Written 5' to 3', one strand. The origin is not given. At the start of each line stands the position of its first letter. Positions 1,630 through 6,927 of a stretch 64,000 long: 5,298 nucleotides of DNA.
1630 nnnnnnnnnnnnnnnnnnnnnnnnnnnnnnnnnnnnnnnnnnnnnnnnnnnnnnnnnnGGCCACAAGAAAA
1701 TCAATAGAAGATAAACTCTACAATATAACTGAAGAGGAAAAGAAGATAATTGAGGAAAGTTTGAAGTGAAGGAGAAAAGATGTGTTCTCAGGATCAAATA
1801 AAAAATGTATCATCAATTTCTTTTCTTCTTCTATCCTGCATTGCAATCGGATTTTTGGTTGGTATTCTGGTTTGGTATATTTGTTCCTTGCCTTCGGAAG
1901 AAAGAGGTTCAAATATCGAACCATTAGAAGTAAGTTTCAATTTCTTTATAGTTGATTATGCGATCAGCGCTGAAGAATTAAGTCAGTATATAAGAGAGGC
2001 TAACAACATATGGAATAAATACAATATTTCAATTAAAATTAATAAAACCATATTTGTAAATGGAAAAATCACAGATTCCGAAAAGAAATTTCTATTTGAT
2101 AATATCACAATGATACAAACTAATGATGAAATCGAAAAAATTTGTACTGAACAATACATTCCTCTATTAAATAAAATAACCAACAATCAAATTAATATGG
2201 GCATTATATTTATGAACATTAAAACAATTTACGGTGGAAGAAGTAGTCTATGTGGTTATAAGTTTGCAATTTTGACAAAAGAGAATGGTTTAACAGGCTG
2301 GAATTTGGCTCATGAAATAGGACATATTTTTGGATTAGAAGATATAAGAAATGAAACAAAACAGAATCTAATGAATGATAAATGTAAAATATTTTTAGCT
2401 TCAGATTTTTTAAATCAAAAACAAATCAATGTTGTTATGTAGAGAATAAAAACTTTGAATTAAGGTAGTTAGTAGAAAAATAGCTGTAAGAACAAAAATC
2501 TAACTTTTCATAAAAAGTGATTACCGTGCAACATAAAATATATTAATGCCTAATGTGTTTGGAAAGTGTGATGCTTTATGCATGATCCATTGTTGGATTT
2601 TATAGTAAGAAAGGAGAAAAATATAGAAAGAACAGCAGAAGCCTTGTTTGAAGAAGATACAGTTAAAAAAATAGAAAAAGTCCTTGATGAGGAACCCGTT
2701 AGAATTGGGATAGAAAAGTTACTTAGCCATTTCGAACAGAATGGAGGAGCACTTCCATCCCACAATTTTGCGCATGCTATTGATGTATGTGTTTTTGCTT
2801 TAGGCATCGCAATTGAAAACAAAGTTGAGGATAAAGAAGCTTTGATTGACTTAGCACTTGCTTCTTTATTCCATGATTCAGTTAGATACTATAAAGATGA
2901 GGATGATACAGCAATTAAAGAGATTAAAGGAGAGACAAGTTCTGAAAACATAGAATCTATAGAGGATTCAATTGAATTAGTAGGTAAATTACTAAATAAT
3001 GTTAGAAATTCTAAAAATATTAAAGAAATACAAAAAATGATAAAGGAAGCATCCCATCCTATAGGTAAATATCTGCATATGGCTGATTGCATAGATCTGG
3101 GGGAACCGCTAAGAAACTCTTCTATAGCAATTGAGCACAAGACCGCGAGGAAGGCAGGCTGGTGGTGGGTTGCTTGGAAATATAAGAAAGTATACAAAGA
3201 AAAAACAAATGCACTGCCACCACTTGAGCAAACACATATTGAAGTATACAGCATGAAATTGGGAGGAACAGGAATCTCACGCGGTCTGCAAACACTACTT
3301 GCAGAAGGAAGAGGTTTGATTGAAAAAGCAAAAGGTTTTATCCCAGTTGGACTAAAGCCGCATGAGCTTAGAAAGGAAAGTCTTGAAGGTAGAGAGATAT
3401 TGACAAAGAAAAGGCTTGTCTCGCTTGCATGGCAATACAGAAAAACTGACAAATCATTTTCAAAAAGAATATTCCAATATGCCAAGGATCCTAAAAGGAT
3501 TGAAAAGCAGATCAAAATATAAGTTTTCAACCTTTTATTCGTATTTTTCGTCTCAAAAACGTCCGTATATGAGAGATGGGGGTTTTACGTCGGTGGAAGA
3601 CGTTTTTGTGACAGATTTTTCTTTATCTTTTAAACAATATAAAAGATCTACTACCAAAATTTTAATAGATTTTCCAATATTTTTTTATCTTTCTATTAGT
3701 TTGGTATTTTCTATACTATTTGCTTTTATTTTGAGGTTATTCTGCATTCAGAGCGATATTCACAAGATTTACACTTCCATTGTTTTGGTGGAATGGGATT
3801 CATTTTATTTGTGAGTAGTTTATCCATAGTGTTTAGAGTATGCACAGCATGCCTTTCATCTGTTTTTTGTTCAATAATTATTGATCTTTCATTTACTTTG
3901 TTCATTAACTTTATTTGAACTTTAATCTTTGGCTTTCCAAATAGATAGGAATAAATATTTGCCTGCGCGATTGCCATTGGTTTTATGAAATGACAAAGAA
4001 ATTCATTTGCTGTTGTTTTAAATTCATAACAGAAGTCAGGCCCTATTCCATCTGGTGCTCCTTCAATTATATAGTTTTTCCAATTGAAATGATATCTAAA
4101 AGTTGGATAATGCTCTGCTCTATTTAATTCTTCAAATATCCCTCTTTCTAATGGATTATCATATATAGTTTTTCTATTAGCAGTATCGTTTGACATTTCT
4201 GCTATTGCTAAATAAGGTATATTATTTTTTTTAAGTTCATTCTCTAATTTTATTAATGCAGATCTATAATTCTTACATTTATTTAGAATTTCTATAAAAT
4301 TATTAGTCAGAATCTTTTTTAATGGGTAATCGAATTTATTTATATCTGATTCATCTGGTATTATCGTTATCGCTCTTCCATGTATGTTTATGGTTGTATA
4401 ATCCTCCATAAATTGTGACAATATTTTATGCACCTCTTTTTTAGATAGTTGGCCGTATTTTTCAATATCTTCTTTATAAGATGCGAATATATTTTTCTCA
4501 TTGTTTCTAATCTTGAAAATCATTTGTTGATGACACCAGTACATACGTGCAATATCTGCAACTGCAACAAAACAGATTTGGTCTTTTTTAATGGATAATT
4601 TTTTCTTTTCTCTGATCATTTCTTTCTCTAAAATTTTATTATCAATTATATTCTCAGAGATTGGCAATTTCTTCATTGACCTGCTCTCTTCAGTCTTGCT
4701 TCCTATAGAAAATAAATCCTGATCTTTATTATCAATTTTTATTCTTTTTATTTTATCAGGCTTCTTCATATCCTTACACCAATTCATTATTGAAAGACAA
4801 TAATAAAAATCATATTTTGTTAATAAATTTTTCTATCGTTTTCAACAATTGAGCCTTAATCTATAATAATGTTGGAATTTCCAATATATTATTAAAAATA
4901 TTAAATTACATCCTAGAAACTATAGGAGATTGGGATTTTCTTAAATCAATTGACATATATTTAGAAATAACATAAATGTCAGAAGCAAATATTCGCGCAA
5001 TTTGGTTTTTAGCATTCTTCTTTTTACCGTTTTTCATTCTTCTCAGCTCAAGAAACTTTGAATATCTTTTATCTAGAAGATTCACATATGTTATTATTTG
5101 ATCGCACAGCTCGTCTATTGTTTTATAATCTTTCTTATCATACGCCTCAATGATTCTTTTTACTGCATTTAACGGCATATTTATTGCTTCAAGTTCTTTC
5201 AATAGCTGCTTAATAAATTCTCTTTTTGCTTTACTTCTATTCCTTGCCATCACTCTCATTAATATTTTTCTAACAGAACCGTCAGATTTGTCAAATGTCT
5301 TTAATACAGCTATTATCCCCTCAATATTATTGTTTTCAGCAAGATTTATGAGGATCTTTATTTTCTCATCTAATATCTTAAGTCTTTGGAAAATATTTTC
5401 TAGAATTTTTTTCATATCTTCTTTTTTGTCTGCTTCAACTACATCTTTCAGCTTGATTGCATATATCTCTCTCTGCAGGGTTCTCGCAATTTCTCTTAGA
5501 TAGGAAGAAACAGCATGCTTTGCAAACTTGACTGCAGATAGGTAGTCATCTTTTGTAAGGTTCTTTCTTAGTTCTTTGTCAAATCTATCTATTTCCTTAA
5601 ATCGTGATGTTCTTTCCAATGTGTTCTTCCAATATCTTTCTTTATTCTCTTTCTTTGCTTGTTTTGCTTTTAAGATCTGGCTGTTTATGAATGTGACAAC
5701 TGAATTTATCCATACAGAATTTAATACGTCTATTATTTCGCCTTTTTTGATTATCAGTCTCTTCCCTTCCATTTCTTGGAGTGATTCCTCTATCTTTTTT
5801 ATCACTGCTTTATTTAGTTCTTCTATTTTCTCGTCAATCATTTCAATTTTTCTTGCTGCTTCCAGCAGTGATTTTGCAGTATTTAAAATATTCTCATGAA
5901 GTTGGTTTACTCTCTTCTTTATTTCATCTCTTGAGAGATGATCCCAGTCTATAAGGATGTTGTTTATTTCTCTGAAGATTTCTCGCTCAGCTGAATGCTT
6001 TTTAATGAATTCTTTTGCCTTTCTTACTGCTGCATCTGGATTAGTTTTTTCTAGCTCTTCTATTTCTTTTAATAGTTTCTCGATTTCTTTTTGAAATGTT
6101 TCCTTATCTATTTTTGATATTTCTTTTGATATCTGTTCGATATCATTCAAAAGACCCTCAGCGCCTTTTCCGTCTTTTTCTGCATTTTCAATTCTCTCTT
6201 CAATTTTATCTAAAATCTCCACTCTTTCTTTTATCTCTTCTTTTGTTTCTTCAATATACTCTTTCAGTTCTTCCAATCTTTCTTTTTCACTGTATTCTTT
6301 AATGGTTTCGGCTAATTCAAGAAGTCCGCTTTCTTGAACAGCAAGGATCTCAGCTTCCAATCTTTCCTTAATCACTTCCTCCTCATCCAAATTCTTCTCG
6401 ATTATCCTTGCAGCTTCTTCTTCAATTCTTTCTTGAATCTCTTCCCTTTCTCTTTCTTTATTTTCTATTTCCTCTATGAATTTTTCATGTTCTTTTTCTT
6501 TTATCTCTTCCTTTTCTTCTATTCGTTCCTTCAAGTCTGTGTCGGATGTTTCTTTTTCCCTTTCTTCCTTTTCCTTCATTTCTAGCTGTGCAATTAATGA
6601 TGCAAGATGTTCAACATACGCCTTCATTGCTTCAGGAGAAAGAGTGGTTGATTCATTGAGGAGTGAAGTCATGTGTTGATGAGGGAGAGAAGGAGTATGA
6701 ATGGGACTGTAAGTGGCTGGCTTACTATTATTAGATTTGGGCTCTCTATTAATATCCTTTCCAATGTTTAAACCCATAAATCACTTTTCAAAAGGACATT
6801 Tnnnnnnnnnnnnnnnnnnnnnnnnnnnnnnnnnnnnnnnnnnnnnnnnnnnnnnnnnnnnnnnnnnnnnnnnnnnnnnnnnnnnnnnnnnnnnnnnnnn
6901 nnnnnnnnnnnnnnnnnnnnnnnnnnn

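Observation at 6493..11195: Three tandem ~1.1-kb duplicons with near-identical ends and diverged centres, resembling a surface-protein diversification cassette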

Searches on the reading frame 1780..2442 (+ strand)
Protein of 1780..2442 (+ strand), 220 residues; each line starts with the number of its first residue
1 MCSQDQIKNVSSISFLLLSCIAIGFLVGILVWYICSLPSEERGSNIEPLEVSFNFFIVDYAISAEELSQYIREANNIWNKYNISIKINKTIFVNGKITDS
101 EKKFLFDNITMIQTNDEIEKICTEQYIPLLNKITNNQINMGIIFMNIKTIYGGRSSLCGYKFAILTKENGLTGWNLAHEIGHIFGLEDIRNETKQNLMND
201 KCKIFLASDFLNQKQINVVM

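Call 10: search_protein_families(library=pfam, proteins=[window:1780-2442:+], max_evalue=0.01)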
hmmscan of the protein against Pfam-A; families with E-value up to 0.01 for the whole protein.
window:1780-2442:+ (220 aa): 3 families
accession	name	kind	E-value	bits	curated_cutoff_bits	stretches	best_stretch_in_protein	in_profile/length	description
PF13582.12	Reprolysin_3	-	8.9e-05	23.4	22.4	1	66-186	3-120/123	Metallo-peptidase family M12B Reprolysin-like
PF13688.12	Reprolysin_5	-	0.00059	20.5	27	1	65-193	27-163/196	Metallo-peptidase family M12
PF07998.17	Peptidase_M54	-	0.0082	16.6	24.4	0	78-197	61-170/194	Peptidase family M54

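Call 44: search_protein_families(library=padloc, proteins=[window:1780-2442:+], max_evalue=0.001)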
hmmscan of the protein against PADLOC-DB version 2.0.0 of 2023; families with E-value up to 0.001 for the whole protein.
window:1780-2442:+ (220 aa): 0 families

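Call 45: search_protein_families(library=phrogs, proteins=[window:1780-2442:+], max_evalue=0.001)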
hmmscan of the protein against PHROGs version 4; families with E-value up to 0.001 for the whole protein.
window:1780-2442:+ (220 aa): 0 families

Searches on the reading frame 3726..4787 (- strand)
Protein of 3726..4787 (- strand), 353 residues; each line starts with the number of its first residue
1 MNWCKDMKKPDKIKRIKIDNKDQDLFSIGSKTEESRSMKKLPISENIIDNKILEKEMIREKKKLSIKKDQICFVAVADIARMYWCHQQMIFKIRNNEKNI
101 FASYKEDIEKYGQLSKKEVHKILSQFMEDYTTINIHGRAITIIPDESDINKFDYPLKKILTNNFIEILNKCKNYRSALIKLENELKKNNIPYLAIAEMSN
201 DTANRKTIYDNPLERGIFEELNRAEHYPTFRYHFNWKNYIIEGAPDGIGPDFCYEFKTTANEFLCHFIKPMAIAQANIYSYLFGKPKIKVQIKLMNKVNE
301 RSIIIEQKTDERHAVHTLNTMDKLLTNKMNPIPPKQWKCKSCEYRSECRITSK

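Call 10: search_protein_families(library=pfam, proteins=[window:3726-4787:-], max_evalue=0.01)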
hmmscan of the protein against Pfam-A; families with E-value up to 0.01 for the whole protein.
window:3726-4787:- (353 aa): 2 families
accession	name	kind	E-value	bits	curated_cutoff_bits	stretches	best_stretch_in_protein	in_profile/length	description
PF01930.23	Cas_Cas4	-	0.00018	22.1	22.7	1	269-349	78-159/160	Domain of unknown function DUF83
PF09810.15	Exo5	-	0.0092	15.9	25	0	335-349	351-365/367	Exonuclease V - a 5' deoxyribonuclease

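Call 44: search_protein_families(library=padloc, proteins=[window:3726-4787:-], max_evalue=0.001)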
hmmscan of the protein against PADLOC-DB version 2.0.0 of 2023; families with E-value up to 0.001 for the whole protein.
window:3726-4787:- (353 aa): 7 families
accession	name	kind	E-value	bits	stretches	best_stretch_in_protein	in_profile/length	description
PDLC01250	Cas4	-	3.2e-11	41.8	1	230-348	51-167/168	"CAS-I,CAS-II,CAS-III,CAS-IV,CAS-V,CAS-VI; acquisition_associated"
PDLC00943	Cas4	-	1.6e-10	39.2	1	271-349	97-179/180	CRISPR-associated protein Cas4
PDLC02085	Cas4a2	-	1.7e-07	29.7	1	230-351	52-164/166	-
PDLC00944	Cas4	-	1.8e-06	26.2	1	274-348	100-176/177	Cas4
PDLC01447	Cas4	-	2.7e-06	26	1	252-349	68-158/161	"CAS-I,CAS-II,CAS-III,CAS-IV,CAS-V,CAS-VI; acquisition_associated"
PDLC01611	Cas4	-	2.8e-05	22.5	1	269-348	76-156/158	"CAS-I,CAS-II,CAS-III,CAS-IV,CAS-V,CAS-VI; acquisition_associated"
PDLC01771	Cas4b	-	0.00045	18.5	1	271-350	80-160/162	-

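Call 45: search_protein_families(library=phrogs, proteins=[window:3726-4787:-], max_evalue=0.001)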
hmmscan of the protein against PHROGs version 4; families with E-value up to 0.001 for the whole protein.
window:3726-4787:- (353 aa): 0 families

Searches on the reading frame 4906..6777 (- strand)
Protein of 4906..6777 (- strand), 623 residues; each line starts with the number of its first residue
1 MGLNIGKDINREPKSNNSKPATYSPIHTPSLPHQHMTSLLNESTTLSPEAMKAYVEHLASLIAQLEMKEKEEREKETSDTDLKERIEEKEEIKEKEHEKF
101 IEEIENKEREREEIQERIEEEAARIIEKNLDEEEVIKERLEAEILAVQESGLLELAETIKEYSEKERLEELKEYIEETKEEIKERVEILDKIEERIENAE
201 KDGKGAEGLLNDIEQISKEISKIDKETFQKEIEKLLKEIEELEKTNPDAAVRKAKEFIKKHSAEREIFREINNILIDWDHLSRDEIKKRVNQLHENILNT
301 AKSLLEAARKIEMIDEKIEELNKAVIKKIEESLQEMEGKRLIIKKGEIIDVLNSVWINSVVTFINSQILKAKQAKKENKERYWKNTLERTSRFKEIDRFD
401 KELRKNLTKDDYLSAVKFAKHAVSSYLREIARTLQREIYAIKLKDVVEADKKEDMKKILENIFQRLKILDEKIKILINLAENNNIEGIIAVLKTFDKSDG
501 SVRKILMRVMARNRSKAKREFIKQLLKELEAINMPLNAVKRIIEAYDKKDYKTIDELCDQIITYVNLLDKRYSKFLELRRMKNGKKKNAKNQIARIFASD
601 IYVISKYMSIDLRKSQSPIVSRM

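Call 10: search_protein_families(library=pfam, proteins=[window:4906-6777:-], max_evalue=0.01)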
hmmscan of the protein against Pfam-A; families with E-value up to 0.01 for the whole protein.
window:4906-6777:- (623 aa): 0 families

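Call 44: search_protein_families(library=padloc, proteins=[window:4906-6777:-], max_evalue=0.001)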
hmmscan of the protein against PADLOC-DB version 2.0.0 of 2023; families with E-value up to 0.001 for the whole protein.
window:4906-6777:- (623 aa): 0 families

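Call 45: search_protein_families(library=phrogs, proteins=[window:4906-6777:-], max_evalue=0.001)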
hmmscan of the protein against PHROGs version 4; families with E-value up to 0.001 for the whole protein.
window:4906-6777:- (623 aa): 0 families

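Call 61: list_cluster_members(proteins=[window:4906-6777:-, window:7596-7904:-, window:6802-7590:-, window:7929-8714:-, window:10365-11159:-])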
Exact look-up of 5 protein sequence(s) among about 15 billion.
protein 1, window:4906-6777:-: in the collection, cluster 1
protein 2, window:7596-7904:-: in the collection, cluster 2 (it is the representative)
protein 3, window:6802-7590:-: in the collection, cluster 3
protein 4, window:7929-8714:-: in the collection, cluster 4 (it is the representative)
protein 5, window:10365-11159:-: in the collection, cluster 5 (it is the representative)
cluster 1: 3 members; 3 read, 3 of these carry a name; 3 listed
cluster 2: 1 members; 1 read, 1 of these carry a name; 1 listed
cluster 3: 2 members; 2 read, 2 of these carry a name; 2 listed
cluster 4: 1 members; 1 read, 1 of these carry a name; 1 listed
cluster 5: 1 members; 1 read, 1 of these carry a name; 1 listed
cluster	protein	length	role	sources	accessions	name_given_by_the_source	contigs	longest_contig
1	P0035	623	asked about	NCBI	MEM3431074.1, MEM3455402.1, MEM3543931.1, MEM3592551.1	MAG: hypothetical protein QXF07_02825 [Candidatus Micrarchaeia archaeon]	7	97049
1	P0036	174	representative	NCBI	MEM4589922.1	MAG: hypothetical protein QXK21_01490, partial [Candidatus Micrarchaeia archaeon]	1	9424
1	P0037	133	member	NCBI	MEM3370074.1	MAG: hypothetical protein QXE90_04475, partial [Candidatus Micrarchaeia archaeon]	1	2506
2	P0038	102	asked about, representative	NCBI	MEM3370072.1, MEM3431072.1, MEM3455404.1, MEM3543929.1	MAG: hypothetical protein QXF07_02815 [Candidatus Micrarchaeia archaeon]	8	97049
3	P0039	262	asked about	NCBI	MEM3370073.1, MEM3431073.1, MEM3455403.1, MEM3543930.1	MAG: hypothetical protein QXF07_02820 [Candidatus Micrarchaeia archaeon]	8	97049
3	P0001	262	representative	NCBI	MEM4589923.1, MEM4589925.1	MAG: hypothetical protein QXK21_01505 [Candidatus Micrarchaeia archaeon]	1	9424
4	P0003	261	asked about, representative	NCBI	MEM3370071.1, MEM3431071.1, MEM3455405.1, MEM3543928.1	MAG: hypothetical protein QXF07_02810 [Candidatus Micrarchaeia archaeon]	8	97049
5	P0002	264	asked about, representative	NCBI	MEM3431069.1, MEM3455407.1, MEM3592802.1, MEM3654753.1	MAG: hypothetical protein QXW80_00285 [Candidatus Micrarchaeia archaeon]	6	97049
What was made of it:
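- Closest known: Silent-cassette gene-conversion systems. Different: The array is also identical on 6-8 contigs (call 61).
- The same array with identical proteins occurs on 6-8 contigs (call 61). The array is stable across 6-8 contigs (call 61). The exact A, B and 102-aa proteins are on 8 contigs (call 61).
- Tried and rejected: The representative of its cluster is a 174-aa fragment (call 61), which probably explains the miss.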

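Call 62: find_homologous_proteins(query=window:4906-6777:-, max_evalue=0.00001)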
Query window:4906-6777:- (623 aa): 2 proteins with E <= 0.00001 among 8000 candidates.
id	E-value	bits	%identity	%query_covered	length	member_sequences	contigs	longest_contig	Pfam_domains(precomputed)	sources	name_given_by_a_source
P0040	0.0e+0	1075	97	91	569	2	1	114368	-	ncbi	ncbi:MAG: hypothetical protein QXV73_03285, partial [Candidatus Micrarchaeia archaeon]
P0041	1.6e-221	755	69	93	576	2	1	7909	-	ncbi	ncbi:MAG: hypothetical protein QW790_04030 [Candidatus Aenigmatarchaeota archaeon]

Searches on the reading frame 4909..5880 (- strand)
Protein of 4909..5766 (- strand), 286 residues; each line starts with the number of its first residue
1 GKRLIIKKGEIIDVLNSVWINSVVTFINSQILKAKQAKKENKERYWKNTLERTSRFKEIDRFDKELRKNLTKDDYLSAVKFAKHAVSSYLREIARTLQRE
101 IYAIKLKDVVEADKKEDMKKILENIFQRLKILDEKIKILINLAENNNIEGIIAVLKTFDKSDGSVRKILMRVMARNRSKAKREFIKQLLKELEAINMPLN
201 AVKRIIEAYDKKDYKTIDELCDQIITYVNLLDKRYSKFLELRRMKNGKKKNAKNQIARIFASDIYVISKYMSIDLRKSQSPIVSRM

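Call 36: find_homologous_proteins(query=window:4909-5766:-, max_evalue=0.001)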
Query seq(286 aa): 1768 candidates shared short words with the query, none scored E <= 0.001.
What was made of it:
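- Tried and rejected: A search with the coiled-coil C-terminal half found nothing (call 36).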

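Call 71: predict_structure(alignment_id=A2)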
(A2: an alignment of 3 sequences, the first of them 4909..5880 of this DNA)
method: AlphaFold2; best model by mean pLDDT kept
length: 324 residues; sequences in the alignment: 3
mean_pLDDT: 38.7   pTM: 0.31
mean pLDDT of the five models: 38.7, 38.0, 38.0, 37.7, 35.5
residues with pLDDT >= 90: 0; 70-90: 1; 50-70: 53; < 50: 270
segments of 3 or more residues with pLDDT < 50: 1-167, 198-203, 228-248, 250-324
pLDDT, mean of each block of 10 residues (from residue 1): 31 34 37 32 27 30 33 34 33 30 33 32 32 31 31 43 49 59 64 56 51 54 52 43 44 43 37 36 40 35 30 26 25
secondary structure, 60 per line:
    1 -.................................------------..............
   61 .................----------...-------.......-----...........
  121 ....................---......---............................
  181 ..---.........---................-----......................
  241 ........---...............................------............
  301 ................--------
elements in order: H2-34 H47-77 H98-104 H110-140 H144-149 H153-182 H186-194 H198-213 H219-248 H252-282 H289-316
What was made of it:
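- Tried and rejected: It is unusable and was not searched (call 71).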
